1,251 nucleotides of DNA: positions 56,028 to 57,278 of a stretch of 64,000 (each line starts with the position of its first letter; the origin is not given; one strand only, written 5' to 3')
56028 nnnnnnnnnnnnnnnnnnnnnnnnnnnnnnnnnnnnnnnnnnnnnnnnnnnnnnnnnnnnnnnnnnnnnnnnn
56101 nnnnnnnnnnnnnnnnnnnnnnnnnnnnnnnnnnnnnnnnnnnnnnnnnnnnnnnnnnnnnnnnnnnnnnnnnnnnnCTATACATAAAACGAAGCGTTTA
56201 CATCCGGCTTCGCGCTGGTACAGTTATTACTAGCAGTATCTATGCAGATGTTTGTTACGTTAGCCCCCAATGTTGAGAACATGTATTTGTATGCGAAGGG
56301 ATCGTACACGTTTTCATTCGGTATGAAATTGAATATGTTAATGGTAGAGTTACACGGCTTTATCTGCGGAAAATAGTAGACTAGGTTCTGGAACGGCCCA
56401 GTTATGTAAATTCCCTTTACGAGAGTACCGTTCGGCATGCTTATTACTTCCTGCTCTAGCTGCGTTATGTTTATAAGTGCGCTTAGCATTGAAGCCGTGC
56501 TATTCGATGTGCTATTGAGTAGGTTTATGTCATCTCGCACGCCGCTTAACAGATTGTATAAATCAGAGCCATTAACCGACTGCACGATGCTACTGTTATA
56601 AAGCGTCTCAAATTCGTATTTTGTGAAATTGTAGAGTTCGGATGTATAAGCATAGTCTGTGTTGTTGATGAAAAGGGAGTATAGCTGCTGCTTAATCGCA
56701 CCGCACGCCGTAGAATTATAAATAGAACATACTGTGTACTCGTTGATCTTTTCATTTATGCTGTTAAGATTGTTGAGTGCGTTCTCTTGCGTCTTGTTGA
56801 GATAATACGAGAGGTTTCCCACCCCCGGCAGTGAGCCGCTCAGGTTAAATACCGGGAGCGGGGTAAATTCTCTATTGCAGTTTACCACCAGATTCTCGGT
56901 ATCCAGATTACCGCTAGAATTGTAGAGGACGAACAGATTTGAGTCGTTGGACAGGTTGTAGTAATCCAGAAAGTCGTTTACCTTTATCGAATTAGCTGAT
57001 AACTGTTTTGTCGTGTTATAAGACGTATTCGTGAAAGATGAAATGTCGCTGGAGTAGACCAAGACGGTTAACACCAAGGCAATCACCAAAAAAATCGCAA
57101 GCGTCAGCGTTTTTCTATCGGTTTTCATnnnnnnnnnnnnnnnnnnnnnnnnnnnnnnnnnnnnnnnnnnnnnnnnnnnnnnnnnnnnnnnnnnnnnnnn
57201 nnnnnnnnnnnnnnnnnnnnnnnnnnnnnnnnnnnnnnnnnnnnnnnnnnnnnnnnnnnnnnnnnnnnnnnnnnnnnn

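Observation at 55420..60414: secF-secD operon extended by a GalT-like enzyme, a sequon-saturated secreted protein, a CxxC membrane oxidoreductase-like protein and a small wHTH protein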

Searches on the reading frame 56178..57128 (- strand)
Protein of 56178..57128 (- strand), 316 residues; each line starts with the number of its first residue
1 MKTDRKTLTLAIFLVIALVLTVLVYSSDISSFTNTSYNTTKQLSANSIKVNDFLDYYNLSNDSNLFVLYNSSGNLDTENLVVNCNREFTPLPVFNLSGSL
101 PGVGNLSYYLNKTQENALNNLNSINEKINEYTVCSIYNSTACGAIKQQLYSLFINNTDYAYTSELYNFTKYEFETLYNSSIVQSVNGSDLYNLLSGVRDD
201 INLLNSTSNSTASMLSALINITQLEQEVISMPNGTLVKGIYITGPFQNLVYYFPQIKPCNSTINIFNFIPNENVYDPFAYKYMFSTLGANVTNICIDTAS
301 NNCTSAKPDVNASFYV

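Call 3: search_protein_families(library=pfam, proteins=[window:56178-57128:-], max_evalue=0.1)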
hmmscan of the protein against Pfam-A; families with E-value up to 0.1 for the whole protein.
window:56178-57128:- (316 aa): 0 families

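Call 4: search_protein_families(library=ncbifam, proteins=[window:56178-57128:-], max_evalue=0.1)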
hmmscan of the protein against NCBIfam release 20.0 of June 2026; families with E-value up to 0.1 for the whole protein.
window:56178-57128:- (316 aa): 0 families

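Call 30: search_solved_structures(query=A5, max_evalue=10, show_alignments=1)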
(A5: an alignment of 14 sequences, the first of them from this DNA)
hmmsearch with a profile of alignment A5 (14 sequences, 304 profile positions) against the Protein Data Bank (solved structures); distinct sequences matched with E-value up to 10: 1.
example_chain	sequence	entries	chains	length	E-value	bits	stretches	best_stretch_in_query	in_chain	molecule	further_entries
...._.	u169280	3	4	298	1.6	11.3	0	153-213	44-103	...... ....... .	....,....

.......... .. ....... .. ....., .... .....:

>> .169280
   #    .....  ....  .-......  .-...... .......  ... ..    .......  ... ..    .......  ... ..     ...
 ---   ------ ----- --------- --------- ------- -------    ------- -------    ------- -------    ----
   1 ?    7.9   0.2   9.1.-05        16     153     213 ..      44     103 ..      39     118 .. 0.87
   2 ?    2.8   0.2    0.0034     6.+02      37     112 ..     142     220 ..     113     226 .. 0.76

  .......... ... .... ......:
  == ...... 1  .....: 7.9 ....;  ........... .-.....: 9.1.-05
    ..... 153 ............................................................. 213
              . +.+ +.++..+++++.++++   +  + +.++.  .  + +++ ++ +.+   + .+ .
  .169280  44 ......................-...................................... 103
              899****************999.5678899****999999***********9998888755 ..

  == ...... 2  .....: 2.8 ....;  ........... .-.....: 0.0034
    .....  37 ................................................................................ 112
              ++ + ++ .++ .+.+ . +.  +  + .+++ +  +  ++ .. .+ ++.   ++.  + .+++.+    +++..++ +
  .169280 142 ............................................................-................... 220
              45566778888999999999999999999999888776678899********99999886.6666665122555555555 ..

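Call 51: search_protein_representatives(protein=window:56178-57128:-)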
Query: 316 residues. Proteins with E-value up to 0.001 (for the whole library): 16; up to 1e-10: 12; up to 1e-30: 1. The best 16 are listed.
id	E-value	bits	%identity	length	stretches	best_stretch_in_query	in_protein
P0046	2.6e-55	204.6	100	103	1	1-103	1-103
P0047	2.8e-29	119.2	31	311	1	4-316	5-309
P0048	4.5e-28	115.2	33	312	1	5-316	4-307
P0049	7.1e-28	114.5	32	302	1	5-316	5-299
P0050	2.3e-22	96.5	34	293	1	9-316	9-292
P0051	2.3e-20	89.9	35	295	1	8-316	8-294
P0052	1.2e-19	87.6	37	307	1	114-316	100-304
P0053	1.4e-19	87.3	30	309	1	4-316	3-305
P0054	9.3e-19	84.6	34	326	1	10-316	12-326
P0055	5.2e-14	69.0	36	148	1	192-316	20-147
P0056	8.6e-14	68.3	30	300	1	3-309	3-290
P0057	1.4e-13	67.6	32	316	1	4-307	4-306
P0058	1.2e-10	58.0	30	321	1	17-315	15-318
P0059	4.7e-10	56.1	29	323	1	7-316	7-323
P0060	5.6e-09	52.5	31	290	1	3-316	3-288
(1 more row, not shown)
